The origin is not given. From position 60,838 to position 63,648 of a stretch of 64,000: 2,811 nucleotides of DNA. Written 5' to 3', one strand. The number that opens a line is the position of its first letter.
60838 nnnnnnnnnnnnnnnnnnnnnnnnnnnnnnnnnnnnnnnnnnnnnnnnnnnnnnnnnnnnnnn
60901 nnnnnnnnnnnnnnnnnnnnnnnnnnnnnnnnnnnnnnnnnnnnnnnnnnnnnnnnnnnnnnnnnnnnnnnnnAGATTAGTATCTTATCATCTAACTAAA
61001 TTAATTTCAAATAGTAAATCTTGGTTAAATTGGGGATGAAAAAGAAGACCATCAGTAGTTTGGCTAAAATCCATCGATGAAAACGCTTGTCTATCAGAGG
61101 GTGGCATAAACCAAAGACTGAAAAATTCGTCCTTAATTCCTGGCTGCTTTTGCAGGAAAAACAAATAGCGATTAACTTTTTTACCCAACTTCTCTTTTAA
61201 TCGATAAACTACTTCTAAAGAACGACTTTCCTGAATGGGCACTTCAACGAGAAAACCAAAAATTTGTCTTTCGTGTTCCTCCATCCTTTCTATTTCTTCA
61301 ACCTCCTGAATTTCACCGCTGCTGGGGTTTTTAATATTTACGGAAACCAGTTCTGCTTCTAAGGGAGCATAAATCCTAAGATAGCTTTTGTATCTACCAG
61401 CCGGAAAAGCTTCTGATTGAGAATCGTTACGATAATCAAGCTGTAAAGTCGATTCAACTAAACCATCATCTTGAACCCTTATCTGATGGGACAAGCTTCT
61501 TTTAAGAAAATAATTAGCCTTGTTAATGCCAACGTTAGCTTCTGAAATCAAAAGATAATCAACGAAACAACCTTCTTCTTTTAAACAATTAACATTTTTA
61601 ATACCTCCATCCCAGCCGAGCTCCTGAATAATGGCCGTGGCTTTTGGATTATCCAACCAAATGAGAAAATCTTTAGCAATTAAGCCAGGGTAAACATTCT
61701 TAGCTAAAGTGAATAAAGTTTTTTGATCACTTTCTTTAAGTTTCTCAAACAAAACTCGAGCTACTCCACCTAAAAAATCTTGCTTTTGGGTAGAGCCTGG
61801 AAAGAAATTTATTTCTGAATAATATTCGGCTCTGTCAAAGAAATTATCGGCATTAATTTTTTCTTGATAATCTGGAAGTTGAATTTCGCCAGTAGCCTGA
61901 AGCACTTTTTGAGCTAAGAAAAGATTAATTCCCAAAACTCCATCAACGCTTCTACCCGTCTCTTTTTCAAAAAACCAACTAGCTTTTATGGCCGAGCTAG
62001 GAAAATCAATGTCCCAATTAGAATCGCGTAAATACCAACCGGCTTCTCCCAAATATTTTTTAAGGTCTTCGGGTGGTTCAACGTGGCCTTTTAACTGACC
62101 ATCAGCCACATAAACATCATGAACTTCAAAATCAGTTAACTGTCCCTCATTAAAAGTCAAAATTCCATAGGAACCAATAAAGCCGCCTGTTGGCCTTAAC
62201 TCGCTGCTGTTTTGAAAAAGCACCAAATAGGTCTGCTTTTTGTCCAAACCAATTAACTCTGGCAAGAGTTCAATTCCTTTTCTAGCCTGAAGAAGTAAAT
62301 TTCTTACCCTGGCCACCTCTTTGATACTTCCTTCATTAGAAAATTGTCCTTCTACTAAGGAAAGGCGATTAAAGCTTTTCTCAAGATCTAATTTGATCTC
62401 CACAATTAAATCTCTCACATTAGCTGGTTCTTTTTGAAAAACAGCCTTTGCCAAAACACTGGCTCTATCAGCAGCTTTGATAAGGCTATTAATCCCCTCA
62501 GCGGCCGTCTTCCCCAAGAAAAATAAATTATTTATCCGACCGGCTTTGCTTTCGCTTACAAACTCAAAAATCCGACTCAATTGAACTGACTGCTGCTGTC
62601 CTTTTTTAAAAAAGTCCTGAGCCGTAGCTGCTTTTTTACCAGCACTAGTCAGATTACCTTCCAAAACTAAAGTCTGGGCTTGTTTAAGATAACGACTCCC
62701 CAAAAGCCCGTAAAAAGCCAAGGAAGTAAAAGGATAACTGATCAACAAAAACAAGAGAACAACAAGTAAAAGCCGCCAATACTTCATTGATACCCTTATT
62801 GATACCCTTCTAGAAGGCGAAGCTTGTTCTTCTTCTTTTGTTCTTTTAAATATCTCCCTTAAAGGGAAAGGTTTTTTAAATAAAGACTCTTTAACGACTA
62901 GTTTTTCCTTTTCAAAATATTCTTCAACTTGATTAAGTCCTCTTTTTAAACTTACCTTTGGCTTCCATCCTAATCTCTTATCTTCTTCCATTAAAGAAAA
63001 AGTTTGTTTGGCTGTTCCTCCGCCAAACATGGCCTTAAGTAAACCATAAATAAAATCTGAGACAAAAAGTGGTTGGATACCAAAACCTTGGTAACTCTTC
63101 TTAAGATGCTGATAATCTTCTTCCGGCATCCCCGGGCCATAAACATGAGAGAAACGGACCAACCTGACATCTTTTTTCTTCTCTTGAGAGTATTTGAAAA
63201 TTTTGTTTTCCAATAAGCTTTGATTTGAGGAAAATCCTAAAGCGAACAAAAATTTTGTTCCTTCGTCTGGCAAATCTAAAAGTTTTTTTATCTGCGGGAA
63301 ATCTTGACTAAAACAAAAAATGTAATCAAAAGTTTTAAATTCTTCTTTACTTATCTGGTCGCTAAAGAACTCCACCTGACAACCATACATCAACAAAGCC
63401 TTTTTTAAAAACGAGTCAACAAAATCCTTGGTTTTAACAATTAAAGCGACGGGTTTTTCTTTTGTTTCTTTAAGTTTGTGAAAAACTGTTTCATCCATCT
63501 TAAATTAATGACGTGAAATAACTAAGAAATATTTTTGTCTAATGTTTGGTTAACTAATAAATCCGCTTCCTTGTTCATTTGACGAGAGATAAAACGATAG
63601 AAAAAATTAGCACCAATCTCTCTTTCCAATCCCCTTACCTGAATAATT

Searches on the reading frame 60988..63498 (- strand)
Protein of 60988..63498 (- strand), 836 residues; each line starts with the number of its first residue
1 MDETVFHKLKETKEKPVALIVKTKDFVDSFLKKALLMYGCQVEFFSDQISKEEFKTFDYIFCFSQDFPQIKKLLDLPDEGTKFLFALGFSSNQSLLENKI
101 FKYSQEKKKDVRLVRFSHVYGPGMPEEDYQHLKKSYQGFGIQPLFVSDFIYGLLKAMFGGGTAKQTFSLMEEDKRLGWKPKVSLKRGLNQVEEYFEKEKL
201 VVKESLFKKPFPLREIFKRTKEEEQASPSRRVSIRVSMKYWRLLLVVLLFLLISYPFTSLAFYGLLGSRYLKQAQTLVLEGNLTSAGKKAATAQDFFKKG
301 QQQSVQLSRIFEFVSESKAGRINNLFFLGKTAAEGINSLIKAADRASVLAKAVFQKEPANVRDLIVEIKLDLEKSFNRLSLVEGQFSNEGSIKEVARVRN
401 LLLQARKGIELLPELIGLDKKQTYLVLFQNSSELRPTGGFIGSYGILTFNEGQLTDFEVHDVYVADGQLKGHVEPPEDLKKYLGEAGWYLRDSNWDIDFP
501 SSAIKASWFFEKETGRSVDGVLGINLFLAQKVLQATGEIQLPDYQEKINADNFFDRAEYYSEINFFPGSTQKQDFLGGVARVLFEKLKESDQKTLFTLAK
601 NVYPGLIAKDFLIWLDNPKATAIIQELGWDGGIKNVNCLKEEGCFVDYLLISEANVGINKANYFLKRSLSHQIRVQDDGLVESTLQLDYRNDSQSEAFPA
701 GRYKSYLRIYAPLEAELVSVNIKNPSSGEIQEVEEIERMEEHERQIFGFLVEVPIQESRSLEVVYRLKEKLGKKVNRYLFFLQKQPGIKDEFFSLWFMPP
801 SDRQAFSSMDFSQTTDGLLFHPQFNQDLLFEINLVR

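Call 12: search_protein_families(library=pfam, proteins=[window:60988-63498:-], max_evalue=0.001)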
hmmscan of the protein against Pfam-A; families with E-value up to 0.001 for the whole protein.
window:60988-63498:- (836 aa): 1 family
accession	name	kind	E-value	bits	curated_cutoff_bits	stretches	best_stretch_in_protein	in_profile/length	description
PF13196.11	DUF4012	-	1.6e-28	100.5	28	1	420-555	2-137/144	Protein of unknown function (DUF4012)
